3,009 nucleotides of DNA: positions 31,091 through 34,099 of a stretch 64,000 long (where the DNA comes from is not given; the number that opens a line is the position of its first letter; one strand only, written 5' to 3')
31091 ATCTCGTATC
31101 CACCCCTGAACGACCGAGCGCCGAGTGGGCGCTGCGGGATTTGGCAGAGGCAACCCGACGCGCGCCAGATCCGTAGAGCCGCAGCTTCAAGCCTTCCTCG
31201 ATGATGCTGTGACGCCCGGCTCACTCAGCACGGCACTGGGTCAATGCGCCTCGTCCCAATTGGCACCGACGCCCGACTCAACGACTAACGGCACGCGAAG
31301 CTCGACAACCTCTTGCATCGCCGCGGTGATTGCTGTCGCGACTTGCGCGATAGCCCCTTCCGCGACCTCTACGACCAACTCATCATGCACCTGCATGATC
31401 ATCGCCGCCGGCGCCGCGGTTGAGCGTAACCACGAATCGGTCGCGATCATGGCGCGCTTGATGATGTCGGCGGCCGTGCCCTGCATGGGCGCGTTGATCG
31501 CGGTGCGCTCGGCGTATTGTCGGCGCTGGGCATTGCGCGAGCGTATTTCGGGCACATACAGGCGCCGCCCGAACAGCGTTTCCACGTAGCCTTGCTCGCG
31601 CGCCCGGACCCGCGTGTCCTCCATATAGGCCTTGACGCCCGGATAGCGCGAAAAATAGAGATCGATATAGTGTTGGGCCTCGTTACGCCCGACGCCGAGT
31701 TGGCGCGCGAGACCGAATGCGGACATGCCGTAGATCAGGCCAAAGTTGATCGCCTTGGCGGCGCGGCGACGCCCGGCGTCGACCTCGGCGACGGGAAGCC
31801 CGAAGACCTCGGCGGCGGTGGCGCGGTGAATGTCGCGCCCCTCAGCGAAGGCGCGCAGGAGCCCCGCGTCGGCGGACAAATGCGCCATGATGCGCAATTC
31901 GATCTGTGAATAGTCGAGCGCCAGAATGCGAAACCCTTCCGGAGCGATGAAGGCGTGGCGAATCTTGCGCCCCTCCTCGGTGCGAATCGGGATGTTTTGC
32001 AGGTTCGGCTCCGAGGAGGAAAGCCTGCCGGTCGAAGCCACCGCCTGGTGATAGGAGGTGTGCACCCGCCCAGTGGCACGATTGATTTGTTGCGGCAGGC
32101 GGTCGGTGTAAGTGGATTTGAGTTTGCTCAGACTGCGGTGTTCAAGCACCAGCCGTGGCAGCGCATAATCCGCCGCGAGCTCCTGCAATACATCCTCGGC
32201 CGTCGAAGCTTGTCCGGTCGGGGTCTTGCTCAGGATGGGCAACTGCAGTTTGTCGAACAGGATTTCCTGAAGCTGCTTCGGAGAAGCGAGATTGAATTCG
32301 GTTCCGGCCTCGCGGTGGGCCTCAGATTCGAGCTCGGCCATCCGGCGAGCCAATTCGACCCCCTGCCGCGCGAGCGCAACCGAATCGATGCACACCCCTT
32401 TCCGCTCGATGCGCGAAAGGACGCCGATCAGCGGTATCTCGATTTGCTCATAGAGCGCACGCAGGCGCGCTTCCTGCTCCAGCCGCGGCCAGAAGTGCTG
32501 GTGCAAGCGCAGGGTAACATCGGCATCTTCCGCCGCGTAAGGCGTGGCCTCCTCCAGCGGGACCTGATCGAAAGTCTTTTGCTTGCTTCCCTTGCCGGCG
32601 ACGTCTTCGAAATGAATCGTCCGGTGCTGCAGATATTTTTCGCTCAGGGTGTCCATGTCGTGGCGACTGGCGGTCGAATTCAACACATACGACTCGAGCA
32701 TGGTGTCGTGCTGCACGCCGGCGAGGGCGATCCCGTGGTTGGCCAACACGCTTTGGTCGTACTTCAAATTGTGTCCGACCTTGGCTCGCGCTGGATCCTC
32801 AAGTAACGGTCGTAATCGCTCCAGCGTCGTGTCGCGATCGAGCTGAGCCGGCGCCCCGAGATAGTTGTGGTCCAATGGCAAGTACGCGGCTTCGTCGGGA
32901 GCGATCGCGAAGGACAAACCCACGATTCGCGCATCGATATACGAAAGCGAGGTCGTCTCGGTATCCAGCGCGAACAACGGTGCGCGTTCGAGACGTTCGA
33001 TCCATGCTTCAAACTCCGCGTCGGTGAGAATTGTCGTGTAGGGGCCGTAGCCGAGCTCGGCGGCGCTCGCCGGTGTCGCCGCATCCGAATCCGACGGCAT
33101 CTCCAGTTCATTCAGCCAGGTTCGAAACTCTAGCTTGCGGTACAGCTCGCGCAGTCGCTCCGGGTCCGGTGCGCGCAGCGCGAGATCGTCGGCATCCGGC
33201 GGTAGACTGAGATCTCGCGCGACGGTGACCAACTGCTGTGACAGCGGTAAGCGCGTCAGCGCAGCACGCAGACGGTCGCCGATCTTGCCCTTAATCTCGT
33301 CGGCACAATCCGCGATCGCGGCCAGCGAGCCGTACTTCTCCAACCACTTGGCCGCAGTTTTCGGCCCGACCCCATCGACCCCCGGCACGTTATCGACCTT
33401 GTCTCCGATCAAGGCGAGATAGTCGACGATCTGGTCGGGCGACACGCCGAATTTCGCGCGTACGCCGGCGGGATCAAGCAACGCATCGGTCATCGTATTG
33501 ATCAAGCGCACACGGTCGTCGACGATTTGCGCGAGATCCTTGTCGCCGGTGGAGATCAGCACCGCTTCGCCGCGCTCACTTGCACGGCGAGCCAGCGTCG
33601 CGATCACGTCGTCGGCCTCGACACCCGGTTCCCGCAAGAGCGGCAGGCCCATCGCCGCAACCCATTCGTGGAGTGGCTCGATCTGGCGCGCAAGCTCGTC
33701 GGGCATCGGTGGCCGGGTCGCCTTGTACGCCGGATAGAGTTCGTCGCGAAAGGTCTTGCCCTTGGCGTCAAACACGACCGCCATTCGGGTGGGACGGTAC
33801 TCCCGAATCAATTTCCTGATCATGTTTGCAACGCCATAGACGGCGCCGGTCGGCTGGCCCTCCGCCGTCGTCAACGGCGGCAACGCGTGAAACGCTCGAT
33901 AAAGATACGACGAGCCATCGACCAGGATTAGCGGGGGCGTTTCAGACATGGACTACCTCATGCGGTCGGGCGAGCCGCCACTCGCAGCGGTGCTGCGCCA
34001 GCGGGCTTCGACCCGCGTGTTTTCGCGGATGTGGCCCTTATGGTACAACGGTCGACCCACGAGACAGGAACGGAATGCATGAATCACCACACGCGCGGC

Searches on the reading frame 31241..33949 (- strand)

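Call 49: search_protein_families(library=ncbifam, proteins=[window:31241-33949:-], max_evalue=1e-10)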
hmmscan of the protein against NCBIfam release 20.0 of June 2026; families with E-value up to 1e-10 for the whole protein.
window:31241-33949:- (902 aa): 14 families
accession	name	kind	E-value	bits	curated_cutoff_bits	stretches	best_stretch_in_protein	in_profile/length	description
NF004397.1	PRK05755.1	equivalog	0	1213.2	720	1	6-902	2-889/889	DNA polymerase I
TIGR00593.1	pola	equivalog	1.8e-287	956.4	600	1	7-902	1-890/890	DNA polymerase I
NF011539.0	PRK14975.1-3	equivalog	1e-100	337.9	640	1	304-900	47-627/628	bifunctional 3'-5' exonuclease/DNA polymerase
NF011541.0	PRK14975.2-1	equivalog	1.9e-74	251.1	871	1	332-900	39-635/645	bifunctional 3'-5' exonuclease/DNA polymerase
NF011540.0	PRK14975.1-4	equivalog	7.2e-71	239.4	601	1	311-900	10-575/576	bifunctional 3'-5' exonuclease/DNA polymerase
NF038380.1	phage_DpoZ_1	exception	5.3e-69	233.2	500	1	324-901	3-605/607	aminoadenine-incorporating DNA polymerase DpoZ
NF011545.0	PRK14976.1-2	equivalog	5.4e-63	212.9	434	1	6-271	8-281/287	5'-3' exonuclease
NF011547.0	PRK14976.1-4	equivalog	5.7e-60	203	305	1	7-282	4-288/291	5'-3' exonuclease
NF007017.0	PRK09482.1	equivalog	2.3e-48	165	261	1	7-258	5-254/257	flap endonuclease Xni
NF011546.0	PRK14976.1-3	equivalog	8.7e-44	149.9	347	1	6-282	4-290/297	5'-3' exonuclease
NF011542.0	PRK14975.2-2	equivalog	3.6e-43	147.8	1061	1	620-900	495-789/802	bifunctional 3'-5' exonuclease/DNA polymerase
NF011543.0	PRK14975.2-3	equivalog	5e-39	134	1139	1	620-899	534-836/853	bifunctional 3'-5' exonuclease/DNA polymerase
NF011538.0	PRK14975.1-1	equivalog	9.5e-17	60.6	389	1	583-884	244-534/557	bifunctional 3'-5' exonuclease/DNA polymerase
NF038381.1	phage_DpoZ_2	exception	9.8e-14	50.6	350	1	507-776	318-613/754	aminoadenine-incorporating DNA polymerase DpoZ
